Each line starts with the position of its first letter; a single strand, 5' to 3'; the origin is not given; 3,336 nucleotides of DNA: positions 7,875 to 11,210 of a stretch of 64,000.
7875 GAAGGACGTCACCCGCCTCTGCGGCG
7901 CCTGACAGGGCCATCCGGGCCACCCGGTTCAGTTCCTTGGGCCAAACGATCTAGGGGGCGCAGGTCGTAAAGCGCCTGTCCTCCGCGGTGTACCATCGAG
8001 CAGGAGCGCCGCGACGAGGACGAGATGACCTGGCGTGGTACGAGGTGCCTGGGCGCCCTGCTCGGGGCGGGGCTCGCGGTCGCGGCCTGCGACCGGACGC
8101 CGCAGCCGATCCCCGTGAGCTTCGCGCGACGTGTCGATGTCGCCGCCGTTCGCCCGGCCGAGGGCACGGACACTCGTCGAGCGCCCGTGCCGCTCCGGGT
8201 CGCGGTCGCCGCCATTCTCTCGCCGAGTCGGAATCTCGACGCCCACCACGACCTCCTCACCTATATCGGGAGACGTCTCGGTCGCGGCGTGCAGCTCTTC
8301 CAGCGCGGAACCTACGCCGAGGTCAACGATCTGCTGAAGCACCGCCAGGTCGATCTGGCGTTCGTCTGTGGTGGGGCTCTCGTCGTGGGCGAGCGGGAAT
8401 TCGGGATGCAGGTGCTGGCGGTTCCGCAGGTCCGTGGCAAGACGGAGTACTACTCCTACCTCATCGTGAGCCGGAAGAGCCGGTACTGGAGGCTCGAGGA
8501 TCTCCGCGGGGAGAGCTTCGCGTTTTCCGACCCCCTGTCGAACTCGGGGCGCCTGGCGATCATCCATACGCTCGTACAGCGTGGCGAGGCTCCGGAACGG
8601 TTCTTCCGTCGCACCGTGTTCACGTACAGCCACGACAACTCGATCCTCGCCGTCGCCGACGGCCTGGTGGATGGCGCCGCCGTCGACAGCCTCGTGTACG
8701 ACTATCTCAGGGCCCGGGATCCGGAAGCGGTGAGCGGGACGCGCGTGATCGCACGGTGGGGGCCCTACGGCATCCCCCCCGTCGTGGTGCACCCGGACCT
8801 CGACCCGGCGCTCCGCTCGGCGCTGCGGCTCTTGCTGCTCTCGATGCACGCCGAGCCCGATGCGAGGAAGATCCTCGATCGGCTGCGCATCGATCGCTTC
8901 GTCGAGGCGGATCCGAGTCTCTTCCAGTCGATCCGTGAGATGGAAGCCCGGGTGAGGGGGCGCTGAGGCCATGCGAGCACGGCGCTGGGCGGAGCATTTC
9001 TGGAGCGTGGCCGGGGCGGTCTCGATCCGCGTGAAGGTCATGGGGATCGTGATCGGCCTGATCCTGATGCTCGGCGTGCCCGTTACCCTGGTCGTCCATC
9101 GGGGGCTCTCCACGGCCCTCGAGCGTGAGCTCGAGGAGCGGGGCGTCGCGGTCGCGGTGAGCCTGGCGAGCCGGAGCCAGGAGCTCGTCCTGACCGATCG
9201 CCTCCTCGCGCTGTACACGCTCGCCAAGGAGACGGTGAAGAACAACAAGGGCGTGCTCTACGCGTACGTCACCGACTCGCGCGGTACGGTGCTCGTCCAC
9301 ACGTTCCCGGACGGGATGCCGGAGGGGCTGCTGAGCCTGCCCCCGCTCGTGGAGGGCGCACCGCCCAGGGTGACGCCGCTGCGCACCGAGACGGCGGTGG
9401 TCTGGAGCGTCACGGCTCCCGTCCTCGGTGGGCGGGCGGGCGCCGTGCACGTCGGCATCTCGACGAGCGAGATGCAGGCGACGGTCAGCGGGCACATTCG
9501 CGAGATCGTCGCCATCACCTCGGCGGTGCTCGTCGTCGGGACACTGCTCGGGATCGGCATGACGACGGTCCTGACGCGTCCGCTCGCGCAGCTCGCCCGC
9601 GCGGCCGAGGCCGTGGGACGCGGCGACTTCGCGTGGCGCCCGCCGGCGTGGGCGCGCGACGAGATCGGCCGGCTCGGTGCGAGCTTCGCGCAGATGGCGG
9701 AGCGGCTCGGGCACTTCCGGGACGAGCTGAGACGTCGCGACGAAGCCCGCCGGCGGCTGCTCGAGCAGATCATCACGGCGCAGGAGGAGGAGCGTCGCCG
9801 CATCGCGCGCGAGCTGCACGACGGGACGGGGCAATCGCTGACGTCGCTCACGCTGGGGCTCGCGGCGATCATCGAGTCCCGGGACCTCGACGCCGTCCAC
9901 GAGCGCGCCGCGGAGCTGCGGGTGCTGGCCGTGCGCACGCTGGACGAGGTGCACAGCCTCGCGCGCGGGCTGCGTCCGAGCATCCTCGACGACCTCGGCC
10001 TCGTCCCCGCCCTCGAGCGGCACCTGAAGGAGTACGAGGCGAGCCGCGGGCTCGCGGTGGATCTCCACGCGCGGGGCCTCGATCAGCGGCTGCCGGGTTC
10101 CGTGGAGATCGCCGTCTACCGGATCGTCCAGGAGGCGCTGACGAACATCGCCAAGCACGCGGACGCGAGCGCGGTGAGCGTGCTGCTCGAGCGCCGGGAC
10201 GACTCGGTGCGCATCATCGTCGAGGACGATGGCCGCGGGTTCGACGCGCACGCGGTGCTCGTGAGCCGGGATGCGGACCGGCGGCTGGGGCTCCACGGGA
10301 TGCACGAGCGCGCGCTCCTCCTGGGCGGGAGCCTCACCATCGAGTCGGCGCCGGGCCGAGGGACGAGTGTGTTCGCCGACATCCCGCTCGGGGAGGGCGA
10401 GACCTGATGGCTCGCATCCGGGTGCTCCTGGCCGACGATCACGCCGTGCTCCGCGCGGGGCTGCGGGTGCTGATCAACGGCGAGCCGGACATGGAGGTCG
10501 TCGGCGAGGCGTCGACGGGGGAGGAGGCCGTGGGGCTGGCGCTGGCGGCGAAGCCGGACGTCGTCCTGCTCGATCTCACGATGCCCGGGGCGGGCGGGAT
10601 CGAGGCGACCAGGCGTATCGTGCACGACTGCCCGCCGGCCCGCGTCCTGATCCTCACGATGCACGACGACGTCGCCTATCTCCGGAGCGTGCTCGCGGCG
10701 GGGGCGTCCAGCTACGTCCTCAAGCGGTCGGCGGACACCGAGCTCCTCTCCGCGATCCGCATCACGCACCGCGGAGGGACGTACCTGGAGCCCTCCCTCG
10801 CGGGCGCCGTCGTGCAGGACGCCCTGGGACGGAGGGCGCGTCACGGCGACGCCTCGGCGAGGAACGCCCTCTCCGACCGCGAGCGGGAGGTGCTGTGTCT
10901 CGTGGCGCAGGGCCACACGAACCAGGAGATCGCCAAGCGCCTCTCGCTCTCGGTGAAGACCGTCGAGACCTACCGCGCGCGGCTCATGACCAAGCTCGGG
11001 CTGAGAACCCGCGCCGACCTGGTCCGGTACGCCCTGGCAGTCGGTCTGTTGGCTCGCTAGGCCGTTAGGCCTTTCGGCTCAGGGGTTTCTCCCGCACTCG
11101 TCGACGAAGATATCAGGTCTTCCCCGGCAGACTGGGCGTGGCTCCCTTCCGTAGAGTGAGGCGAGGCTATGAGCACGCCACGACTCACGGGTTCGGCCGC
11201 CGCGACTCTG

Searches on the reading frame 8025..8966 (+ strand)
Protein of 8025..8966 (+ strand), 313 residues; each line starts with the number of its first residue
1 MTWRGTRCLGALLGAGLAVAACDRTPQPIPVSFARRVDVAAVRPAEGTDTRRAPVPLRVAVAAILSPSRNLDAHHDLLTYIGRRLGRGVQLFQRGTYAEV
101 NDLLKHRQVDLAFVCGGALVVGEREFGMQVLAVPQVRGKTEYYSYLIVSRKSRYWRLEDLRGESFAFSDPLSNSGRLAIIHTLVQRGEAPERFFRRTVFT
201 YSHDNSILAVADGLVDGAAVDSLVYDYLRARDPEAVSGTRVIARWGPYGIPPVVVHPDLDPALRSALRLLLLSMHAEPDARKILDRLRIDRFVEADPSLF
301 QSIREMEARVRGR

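Call 3: search_protein_families(library=ncbifam, proteins=[window:8025-8966:+], max_evalue=0.01)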
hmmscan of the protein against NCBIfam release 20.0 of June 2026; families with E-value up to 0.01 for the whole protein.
window:8025-8966:+ (313 aa): 4 families
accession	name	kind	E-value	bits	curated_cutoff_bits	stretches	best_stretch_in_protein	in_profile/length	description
TIGR03431.1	PhnD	equivalog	2.3e-33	115.8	261.1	1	72-309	44-285/288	phosphonate ABC transporter substrate-binding protein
TIGR01098.1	3A0109s03R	subfamily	5.5e-32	111.2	112.05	1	45-273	21-252/253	phosphate/phosphite/phosphonate ABC transporter substrate-binding protein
TIGR04553.1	ABC_peri_selen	hypoth_equivalog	1.2e-24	87.1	250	1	73-307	18-259/266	putative selenate ABC transporter substrate-binding protein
NF045601.2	BstB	equivalog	0.0009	18.5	350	1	98-303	61-260/267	sterol transporter periplasmic substrate-binding protein BstB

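Call 4: search_protein_families(library=pfam, proteins=[window:8025-8966:+], max_evalue=0.01)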
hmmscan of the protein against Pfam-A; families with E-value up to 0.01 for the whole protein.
window:8025-8966:+ (313 aa): 1 family
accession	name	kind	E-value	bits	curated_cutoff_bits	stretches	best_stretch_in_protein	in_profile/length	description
PF12974.12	Phosphonate-bd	-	9.6e-61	205.7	27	1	60-298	2-240/242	ABC transporter, phosphonate, periplasmic substrate-binding protein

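Call 39: search_solved_structures(query=window:8025-8966:+, max_evalue=0.001, show_alignments=3)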
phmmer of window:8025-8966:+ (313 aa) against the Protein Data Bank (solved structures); distinct sequences matched with E-value up to 0.001: 18.
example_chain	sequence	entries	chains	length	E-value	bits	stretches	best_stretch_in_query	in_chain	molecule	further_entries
6x6b_A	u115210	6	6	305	2.3e-57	197.8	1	50-310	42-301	ArrX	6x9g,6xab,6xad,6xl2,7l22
6x8w_A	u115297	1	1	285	3.7e-56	193.8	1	50-310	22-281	ArrX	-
8ed5_A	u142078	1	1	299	1.8e-44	155.4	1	56-311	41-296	Putative periplasmic phosphite-binding-like protein (Pbl) PtxB-like protein designated Aio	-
6esv_A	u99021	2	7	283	6.9e-44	153.5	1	57-311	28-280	Putative periplasmic phosphite-binding-like protein (Pbl) PtxB-like protein designated Aio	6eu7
6esk_A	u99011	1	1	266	7.3e-44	153.4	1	67-311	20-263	Putative periplasmic phosphite-binding-like protein (Pbl) PtxB-like protein designated Aio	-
5lv1_A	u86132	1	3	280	1.3e-12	50.8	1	71-305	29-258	PtxB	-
5o2j_A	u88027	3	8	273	6.5e-12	48.5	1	56-296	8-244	Probable phosphite transport system-binding protein PtxB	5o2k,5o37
3n5l_A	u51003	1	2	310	1.3e-11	47.5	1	75-307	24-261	Binding protein component of ABC phosphonate transporter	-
5jvb_A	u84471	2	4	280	1.2e-10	44.3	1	53-293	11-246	Phosphonate ABC transporter, periplasmic phosphonate-binding protein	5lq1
3p7i_A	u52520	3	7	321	1.3e-09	40.9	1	78-292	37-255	PhnD, subunit of alkylphosphonate ABC transporter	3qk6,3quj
6ght_A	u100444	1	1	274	1.3e-09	40.9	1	55-304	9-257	Probable phosphite transport system-binding protein HtxB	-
5me4_A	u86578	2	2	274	1.7e-09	40.6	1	55-304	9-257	Probable phosphite transport system-binding protein HtxB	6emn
6ghq_A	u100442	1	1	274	1.9e-09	40.4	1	55-304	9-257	Probable phosphite transport system-binding protein HtxB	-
3s4u_A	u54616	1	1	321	9e-09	38.2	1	78-292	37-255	PhnD, subunit of alkylphosphonate ABC transporter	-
5ub3_A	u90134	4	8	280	4.4e-08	35.9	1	90-310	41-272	Phosphate-binding protein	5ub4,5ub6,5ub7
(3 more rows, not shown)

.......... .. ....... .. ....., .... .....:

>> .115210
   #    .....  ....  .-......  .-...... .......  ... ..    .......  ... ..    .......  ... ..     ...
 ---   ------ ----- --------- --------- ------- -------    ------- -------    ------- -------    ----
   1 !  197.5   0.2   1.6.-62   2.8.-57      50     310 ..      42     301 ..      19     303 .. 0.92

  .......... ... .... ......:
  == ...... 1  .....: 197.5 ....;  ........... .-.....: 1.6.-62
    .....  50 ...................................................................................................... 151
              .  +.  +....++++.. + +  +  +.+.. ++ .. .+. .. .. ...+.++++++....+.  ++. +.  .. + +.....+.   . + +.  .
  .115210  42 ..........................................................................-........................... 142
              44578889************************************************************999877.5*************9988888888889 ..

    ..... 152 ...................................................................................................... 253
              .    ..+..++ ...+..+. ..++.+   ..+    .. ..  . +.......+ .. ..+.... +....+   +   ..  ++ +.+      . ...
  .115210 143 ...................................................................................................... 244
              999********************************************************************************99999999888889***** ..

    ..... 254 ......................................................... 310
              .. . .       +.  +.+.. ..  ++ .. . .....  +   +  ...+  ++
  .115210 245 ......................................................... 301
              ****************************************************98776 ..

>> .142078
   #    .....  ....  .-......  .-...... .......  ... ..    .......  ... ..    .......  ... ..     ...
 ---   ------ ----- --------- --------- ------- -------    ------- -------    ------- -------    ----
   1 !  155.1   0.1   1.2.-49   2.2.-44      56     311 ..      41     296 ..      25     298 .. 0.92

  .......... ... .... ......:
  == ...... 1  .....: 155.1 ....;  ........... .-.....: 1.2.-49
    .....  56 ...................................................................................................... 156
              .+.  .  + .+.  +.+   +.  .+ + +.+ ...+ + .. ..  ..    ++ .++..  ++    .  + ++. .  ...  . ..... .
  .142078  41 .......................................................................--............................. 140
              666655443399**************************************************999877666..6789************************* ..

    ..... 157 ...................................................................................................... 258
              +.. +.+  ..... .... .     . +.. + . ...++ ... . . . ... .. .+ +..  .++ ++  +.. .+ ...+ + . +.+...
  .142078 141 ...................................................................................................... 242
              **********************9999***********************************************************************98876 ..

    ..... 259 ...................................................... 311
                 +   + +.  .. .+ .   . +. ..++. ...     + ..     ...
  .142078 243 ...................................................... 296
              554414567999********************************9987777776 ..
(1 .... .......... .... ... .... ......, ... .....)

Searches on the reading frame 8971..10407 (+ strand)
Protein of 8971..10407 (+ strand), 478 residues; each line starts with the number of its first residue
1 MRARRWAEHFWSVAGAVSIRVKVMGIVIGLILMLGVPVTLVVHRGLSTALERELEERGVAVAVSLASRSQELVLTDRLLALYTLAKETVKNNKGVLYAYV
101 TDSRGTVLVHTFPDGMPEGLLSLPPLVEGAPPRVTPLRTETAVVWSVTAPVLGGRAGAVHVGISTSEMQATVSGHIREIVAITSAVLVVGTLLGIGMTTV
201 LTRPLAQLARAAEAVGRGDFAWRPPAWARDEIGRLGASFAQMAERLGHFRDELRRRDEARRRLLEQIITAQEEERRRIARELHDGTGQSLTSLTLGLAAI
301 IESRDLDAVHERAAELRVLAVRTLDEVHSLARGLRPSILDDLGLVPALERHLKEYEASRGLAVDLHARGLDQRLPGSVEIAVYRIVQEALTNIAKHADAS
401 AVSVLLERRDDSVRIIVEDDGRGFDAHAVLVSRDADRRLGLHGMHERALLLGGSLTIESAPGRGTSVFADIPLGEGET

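Call 3: search_protein_families(library=ncbifam, proteins=[window:8971-10407:+], max_evalue=0.01)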
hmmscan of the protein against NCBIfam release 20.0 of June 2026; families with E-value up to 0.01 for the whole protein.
window:8971-10407:+ (478 aa): 33 families (the best 25 are shown)
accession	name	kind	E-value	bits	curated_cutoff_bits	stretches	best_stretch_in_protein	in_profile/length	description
NF052443.1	SensHisKinMctS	equivalog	8e-44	149.7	700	1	252-473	228-448/457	two-component system sensor histidine kinase MctS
NF008649.0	PRK11644.1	equivalog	4.2e-41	141.2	408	1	245-468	274-491/499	signal transduction histidine-protein kinase/phosphatase UhpB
NF007896.0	PRK10600.1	equivalog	1.9e-31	109.4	578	2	273-468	389-580/598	nitrate/nitrite two-component system sensor histidine kinase NarX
NF052531.1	Strep_LiaS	equivalog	3.1e-28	99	450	1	235-473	96-327/328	envelope stress sensor histidine kinase LiaS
NF008184.0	PRK10935.1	equivalog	1.1e-27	96.9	553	2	273-468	362-554/565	nitrate/nitrite two-component system sensor histidine kinase NarQ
NF047786.1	his_kin_MadS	equivalog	1.9e-23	83.3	500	1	243-472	201-434/434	MadS family sensor histidine kinase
NF047322.1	HK_morpho_MacS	equivalog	2.4e-15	56.6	300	1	246-469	156-364/367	MacS family sensor histidine kinase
NF033092.0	HK_WalK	equivalog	1.8e-13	49.9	725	1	143-268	140-264/594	cell wall metabolism sensor histidine kinase WalK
NF038263.1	prot_phos_SiaA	equivalog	1.9e-12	46.6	700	1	182-279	315-412/658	biofilm regulation protein phosphatase SiaA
NF008298.1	PRK11086.1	subfamily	1.4e-09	37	520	1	386-474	432-526/529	DcuS/MalK family sensor histidine kinase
NF040691.1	MtrAB_MtrB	equivalog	6.6e-09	35.3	450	1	162-262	173-273/507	MtrAB system histidine kinase MtrB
NF008312.0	PRK11100.1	equivalog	1.2e-08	34.3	356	1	142-246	145-250/477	two-component system sensor histidine kinase CreC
NF058645.1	MCPCtpMPsAe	equivalog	2.8e-08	33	900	1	164-271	192-301/558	methyl-accepting chemotaxis protein CtpM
NF053592.1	HK_near_YfiR_like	equivalog_domain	6e-08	32.5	194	1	154-247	129-222/223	sensor histidine kinase, YfiR-like protein-associated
NF007004.0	PRK09467.1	equivalog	1e-07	31.1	415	1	175-250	154-229/440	two-component system sensor histidine kinase EnvZ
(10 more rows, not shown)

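Call 4: search_protein_families(library=pfam, proteins=[window:8971-10407:+], max_evalue=0.01)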
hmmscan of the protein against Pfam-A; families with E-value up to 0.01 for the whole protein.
window:8971-10407:+ (478 aa): 5 families
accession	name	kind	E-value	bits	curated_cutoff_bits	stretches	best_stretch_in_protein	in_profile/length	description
PF02518.31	HATPase_c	-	2.6e-15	57.2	26.4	1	379-473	3-109/111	Histidine kinase-, DNA gyrase B-, and HSP90-like ATPase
PF00672.30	HAMP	-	2.2e-13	50.8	25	1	200-246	5-51/53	HAMP domain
PF07730.19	HisKA_3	-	1.6e-12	48.2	24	1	274-338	1-67/68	Histidine kinase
PF17203.10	sCache_3_2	-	8.9e-11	42.5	28.4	1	49-176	5-139/140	Single cache domain 3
PF13581.12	HATPase_c_2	-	2.1e-06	28.2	27.4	1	365-439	19-92/127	Histidine kinase-like ATPase domain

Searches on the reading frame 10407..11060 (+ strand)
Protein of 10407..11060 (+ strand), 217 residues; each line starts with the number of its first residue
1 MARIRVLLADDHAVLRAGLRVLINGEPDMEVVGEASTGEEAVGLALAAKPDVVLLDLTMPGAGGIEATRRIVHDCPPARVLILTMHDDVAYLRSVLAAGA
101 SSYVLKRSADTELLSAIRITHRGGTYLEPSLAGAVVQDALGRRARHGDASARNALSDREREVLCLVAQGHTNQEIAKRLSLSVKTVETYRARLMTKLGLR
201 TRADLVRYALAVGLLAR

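Call 3: search_protein_families(library=ncbifam, proteins=[window:10407-11060:+], max_evalue=0.01)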
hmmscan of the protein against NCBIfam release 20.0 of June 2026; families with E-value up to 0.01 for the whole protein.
window:10407-11060:+ (217 aa): 112 families (the best 25 are shown)
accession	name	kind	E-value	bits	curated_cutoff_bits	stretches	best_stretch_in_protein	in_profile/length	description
NF052445.1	RespRegMctR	equivalog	2.1e-53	180.8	300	1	4-214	2-204/205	two-component system response regulator MctR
NF007018.1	PRK09483.1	equivalog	1.3e-49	168.8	280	1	4-215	2-209/217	UvrY/SirA/GacA family response regulator transcription factor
NF011896.0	PRK15369.1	equivalog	1.3e-44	152.4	242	1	2-214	2-209/211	two component system response regulator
NF047785.1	respo_reg_MadR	equivalog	1.4e-40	138.9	300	1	4-214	1-208/209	MadR family response regulator transcription factor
NF007935.0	PRK10651.1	equivalog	2.9e-40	137.7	250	1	4-204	7-205/216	two-component system response regulator NarL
NF007708.0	PRK10403.1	equivalog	6.3e-35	120.6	343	1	4-203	7-202/215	nitrate/nitrite response regulator protein NarP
NF007685.0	PRK10360.1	equivalog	1.7e-30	106.3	258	1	4-207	2-190/196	response regulator transcription factor UhpA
NF007419.0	PRK09958.1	equivalog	5.8e-26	91.3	251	1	7-209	4-198/204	acid-sensing system DNA-binding response regulator EvgA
NF007403.0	PRK09935.1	equivalog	7.6e-25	87.7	271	1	4-213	4-208/210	fimbria biosynthesis transcriptional regulator FimZ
NF006900.1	PRK09390.1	equivalog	3.1e-24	85.6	255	1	5-213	6-201/203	response regulator FixJ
NF008098.0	PRK10840.1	equivalog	6.9e-24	84.5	235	1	1-212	1-208/216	response regulator transcription factor RcsB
NF001965.0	PRK00742.1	subfamily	9.6e-21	74.4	293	1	2-111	2-112/357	chemotaxis-specific protein-glutamate methyltransferase CheB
NF041830.1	RR_TF_ErdR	exception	1.1e-19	71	390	1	5-204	3-200/213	response regulator transcription factor ErdR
NF041367.1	CheY_Halo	equivalog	6.4e-19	68.4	200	1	6-117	1-110/114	chemotaxis protein CheY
NF040749.1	tetrathio_RR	equivalog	2.2e-18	66.6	290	1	7-207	4-186/191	tetrathionate respiration response regulator TtrR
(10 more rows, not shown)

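Call 4: search_protein_families(library=pfam, proteins=[window:10407-11060:+], max_evalue=0.01)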
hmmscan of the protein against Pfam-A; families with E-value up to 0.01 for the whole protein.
window:10407-11060:+ (217 aa): 8 families
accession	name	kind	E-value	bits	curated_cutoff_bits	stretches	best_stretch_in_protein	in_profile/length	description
PF00072.30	Response_reg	-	4.6e-25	88.4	30.2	1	6-118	1-111/111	Response regulator receiver domain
PF00196.25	GerE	-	4.5e-20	71.5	23.5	1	154-209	2-57/57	Bacterial regulatory proteins, luxR family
PF08281.18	Sigma70_r4_2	-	1.6e-08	34.5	25.7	1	153-197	9-54/54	Sigma-70, region 4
PF04545.22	Sigma70_r4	-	0.00011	22.1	24.1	1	154-187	4-38/50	Sigma-70, region 4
PF13384.12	HTH_23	-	0.00067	19.8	24.6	1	162-193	10-41/50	Homeodomain-like domain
PF13551.12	HTH_29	-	0.0032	18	28.1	1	161-192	3-35/64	Winged helix-turn helix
PF13412.12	HTH_24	-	0.0039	17.2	21.9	1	163-194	9-42/48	Winged helix-turn-helix DNA-binding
PF02796.21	HTH_7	-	0.0041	17.7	23.8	1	160-186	12-38/45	Helix-turn-helix domain of resolvase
